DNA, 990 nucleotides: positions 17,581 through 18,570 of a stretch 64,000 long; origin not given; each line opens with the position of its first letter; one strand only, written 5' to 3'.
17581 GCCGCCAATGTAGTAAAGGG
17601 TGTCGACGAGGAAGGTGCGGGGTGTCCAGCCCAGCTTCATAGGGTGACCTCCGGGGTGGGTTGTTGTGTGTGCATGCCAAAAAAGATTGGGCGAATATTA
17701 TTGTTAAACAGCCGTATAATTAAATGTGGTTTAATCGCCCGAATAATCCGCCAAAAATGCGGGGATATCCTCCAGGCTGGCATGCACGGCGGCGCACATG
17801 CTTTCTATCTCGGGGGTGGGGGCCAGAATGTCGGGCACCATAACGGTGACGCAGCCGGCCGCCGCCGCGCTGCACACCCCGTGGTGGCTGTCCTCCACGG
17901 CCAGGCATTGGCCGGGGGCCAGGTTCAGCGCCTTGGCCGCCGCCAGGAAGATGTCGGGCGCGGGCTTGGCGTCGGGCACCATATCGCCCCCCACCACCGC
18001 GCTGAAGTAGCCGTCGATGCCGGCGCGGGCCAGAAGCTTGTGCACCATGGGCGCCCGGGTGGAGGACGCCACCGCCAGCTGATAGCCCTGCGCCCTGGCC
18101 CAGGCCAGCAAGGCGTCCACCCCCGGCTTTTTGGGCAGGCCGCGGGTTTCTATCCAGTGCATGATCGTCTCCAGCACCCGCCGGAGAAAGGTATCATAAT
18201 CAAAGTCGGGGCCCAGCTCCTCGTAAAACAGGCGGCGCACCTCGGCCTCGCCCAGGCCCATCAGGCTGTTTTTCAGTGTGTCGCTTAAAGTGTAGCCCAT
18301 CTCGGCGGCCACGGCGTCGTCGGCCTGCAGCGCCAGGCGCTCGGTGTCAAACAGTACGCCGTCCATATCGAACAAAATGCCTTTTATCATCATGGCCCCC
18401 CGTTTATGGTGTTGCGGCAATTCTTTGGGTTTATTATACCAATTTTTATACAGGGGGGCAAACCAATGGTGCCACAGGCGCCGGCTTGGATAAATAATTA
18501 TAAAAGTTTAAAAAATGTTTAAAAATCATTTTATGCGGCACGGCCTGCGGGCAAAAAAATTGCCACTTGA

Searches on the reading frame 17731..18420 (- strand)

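Call 55: search_protein_families(library=pfam, proteins=[window:17731-18420:-], max_evalue=0.00001)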
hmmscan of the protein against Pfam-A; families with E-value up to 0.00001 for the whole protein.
window:17731-18420:- (229 aa): 3 families
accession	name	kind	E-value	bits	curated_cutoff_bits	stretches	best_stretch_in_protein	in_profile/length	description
PF13419.12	HAD_2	-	2.9e-32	112.6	23.8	1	15-195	1-178/178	Haloacid dehalogenase-like hydrolase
PF00702.32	Hydrolase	-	2.3e-26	93.8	26.4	1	12-189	1-191/191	haloacid dehalogenase-like hydrolase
PF12710.13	HAD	-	1.4e-07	32.5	27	1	15-174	1-177/189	haloacid dehalogenase-like hydrolase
